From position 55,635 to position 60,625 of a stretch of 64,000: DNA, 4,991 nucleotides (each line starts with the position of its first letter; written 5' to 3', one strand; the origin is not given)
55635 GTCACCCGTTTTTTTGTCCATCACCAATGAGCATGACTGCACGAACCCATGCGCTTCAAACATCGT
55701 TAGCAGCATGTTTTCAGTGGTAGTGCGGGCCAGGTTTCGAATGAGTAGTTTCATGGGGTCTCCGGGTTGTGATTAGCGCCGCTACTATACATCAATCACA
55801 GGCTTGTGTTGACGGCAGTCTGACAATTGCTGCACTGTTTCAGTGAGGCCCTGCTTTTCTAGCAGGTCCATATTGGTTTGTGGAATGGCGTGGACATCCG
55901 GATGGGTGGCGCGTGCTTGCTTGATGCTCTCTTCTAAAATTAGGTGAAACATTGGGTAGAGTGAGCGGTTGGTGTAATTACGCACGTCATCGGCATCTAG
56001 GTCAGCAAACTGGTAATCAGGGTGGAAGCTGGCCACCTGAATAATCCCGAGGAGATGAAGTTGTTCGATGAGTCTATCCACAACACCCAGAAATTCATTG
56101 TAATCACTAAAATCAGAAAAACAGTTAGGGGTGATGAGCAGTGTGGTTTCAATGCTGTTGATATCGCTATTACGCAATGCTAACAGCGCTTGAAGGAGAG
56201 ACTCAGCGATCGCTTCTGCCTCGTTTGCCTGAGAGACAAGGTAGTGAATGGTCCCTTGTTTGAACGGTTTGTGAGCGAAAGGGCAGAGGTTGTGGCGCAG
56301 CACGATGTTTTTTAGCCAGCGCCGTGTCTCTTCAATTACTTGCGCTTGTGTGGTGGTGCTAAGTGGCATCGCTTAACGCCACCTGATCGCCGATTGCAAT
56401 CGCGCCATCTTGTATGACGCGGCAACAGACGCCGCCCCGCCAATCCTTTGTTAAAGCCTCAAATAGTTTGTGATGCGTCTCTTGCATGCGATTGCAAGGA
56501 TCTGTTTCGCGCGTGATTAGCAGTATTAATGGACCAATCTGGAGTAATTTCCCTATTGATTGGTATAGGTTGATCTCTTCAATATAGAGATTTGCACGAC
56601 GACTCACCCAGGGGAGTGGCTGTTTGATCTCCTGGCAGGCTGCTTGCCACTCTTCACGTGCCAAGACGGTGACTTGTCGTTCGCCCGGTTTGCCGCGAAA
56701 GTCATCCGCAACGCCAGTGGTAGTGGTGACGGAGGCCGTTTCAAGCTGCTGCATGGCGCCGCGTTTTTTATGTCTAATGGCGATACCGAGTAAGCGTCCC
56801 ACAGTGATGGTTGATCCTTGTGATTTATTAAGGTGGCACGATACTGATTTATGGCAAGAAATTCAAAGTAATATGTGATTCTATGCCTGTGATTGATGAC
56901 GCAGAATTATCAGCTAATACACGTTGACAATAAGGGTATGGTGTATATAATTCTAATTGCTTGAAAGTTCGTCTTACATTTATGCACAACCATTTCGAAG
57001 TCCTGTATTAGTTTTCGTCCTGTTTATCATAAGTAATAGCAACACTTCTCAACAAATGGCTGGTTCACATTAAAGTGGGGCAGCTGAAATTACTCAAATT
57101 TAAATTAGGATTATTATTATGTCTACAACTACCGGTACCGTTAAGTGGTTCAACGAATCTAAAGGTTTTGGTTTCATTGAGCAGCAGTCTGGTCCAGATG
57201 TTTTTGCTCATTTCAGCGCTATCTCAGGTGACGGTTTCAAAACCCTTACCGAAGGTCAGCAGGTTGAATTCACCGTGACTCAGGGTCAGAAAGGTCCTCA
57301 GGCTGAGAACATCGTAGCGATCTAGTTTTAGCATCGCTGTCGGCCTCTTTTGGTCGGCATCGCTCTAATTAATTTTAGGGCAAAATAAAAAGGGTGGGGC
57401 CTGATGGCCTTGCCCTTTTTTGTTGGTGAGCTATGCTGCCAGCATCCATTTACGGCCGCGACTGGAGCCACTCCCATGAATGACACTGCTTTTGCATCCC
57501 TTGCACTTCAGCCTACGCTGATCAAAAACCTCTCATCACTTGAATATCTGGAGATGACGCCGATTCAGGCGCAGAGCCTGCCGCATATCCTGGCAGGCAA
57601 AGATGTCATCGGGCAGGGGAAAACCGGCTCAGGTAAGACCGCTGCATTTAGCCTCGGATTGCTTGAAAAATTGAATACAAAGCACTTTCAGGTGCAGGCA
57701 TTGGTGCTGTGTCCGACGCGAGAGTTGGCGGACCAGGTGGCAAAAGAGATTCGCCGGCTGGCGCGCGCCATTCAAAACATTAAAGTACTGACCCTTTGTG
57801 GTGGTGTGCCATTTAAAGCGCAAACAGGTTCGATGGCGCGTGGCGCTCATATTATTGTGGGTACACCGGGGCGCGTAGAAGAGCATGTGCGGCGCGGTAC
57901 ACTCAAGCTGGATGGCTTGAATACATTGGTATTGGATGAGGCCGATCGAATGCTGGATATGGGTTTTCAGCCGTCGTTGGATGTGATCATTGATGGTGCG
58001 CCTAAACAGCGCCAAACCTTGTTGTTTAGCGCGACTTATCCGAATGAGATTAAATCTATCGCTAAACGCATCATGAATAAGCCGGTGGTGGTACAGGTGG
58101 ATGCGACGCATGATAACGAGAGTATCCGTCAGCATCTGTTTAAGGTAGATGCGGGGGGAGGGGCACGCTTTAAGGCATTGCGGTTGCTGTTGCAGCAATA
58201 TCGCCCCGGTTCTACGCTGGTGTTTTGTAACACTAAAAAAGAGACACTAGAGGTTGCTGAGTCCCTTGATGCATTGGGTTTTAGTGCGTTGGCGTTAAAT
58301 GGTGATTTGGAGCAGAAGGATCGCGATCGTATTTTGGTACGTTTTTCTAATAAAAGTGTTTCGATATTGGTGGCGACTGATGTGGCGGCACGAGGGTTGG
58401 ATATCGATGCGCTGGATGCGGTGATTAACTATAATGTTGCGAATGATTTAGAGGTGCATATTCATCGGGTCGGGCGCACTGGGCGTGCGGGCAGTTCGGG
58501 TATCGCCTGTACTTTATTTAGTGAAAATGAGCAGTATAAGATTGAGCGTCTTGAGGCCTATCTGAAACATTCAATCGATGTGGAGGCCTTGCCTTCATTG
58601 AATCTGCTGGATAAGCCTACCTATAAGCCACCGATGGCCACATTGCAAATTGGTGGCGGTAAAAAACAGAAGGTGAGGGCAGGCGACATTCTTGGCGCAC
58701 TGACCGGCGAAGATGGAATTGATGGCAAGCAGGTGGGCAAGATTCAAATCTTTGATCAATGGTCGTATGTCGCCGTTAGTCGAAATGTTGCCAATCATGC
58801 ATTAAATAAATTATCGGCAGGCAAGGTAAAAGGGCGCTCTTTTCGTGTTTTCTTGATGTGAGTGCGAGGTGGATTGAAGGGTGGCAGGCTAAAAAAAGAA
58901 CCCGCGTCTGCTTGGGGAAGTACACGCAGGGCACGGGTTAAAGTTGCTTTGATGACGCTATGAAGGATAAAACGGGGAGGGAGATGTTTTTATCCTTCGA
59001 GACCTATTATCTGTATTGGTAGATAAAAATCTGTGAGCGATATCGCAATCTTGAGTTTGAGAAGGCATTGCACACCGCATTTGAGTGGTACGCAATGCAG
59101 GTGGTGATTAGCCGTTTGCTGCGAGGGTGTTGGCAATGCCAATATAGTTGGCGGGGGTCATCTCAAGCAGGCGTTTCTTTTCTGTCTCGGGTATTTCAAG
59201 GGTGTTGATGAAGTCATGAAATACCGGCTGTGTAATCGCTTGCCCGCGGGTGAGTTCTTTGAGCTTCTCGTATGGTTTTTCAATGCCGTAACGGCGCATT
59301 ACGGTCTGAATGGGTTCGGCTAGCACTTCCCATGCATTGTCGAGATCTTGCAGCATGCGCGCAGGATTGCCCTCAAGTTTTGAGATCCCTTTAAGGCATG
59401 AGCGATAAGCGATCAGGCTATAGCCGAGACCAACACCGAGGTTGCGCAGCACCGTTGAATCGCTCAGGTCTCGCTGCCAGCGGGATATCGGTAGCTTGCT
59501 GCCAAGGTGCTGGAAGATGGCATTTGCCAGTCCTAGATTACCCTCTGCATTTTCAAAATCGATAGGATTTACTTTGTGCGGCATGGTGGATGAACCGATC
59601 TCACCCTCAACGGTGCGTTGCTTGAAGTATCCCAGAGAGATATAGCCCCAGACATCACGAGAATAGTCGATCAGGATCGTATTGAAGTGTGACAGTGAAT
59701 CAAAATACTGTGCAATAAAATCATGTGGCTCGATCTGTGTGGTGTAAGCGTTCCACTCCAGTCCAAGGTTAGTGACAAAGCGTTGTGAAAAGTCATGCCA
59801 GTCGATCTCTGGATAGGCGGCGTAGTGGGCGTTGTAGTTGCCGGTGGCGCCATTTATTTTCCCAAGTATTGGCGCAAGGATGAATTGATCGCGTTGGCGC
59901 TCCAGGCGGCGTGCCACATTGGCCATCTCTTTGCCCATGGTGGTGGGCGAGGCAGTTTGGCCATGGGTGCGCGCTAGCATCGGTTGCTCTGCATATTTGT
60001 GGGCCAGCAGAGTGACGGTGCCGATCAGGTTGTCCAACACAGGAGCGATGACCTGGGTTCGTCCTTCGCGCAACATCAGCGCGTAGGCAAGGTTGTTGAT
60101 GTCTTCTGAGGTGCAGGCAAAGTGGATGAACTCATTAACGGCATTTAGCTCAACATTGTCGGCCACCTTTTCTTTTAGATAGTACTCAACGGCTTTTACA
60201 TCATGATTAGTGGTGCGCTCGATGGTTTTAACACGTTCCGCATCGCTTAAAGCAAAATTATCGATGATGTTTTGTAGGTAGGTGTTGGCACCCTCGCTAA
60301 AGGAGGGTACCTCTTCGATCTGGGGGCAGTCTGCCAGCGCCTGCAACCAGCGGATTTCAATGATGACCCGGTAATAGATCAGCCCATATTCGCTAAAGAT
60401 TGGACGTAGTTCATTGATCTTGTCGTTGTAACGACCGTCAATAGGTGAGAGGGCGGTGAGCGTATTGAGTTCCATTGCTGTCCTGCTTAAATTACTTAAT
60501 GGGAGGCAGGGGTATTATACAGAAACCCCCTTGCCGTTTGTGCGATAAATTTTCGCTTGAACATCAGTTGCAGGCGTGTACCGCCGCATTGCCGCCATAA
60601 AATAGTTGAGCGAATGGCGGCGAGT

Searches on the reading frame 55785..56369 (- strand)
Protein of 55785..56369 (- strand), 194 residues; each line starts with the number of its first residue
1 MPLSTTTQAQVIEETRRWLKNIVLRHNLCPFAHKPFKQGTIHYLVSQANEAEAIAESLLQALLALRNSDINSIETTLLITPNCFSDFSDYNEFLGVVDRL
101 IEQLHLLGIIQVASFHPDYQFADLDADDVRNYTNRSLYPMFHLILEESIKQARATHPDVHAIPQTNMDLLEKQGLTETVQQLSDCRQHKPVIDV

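Call 51: search_protein_families(library=pfam, proteins=[window:55785-56369:-], max_evalue=0.01)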
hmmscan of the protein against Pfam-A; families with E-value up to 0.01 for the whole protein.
window:55785-56369:- (194 aa): 1 family
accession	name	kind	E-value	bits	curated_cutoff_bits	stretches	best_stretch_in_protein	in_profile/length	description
PF07209.17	DUF1415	-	5.2e-60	202.5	26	1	10-177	1-168/171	Protein of unknown function (DUF1415)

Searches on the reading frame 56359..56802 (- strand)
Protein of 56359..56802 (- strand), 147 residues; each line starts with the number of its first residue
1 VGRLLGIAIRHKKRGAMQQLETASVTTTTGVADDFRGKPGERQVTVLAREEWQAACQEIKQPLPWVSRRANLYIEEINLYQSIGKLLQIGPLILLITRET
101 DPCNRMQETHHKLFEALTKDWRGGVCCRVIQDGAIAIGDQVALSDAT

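Call 51: search_protein_families(library=pfam, proteins=[window:56359-56802:-], max_evalue=0.01)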
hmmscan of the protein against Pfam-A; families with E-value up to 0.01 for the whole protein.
window:56359-56802:- (147 aa): 1 family
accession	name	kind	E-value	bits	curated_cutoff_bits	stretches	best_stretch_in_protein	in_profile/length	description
PF03473.23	MOSC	-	1.1e-10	42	22.7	1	41-141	9-119/120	MOSC domain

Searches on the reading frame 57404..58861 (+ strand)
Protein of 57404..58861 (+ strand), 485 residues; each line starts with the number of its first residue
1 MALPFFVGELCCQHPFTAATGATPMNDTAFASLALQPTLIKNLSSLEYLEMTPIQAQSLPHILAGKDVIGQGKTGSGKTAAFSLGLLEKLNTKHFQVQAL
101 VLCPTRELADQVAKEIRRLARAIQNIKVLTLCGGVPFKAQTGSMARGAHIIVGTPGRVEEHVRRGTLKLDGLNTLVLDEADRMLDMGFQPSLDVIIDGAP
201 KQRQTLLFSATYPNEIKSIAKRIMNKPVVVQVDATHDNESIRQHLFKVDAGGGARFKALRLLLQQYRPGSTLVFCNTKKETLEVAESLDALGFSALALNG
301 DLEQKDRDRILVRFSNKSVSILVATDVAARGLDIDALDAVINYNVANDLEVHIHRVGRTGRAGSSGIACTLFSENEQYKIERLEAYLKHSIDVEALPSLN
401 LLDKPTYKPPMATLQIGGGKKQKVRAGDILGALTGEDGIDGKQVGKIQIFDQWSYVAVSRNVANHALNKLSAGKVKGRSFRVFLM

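Call 50: search_protein_families(library=pfam, proteins=[window:57404-58861:+], max_evalue=0.00001)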
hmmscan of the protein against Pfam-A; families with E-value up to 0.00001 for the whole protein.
window:57404-58861:+ (485 aa): 4 families
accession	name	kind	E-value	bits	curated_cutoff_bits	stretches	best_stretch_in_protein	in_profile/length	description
PF00270.35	DEAD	-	1.3e-48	165.4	26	1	52-218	1-166/167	DEAD/DEAH box helicase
PF00271.37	Helicase_C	-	6.2e-31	107.3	23.5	1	256-363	3-110/110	Helicase conserved C-terminal domain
PF03880.21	DbpA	-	2.4e-24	85.6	25.6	1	413-482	1-70/72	DbpA RNA binding domain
PF04851.21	ResIII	-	2.4e-07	31.3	22.5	1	66-212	24-162/164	Type III restriction enzyme, res subunit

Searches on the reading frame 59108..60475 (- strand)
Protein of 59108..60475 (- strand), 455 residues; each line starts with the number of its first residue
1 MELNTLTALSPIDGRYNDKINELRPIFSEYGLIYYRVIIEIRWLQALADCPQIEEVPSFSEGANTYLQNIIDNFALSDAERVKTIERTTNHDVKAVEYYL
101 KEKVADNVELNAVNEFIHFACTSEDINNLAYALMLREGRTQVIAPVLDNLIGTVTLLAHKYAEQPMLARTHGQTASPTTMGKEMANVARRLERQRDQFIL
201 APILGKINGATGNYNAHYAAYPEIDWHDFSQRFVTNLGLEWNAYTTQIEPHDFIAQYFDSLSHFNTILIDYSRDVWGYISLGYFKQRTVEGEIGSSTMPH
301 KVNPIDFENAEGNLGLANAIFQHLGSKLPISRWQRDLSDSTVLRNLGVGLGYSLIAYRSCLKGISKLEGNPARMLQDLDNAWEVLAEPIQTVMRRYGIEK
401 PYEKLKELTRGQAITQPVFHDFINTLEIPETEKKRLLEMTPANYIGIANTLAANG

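Call 50: search_protein_families(library=pfam, proteins=[window:59108-60475:-], max_evalue=0.00001)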
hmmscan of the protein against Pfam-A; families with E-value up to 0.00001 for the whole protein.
window:59108-60475:- (455 aa): 2 families
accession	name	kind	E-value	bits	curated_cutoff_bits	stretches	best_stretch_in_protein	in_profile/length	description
PF00206.25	Lyase_1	-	2.6e-60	204.9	27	1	14-312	1-305/312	Lyase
PF08328.16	ASL_C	-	1.7e-51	173.5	35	1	331-445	1-115/115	Adenylosuccinate lyase C-terminal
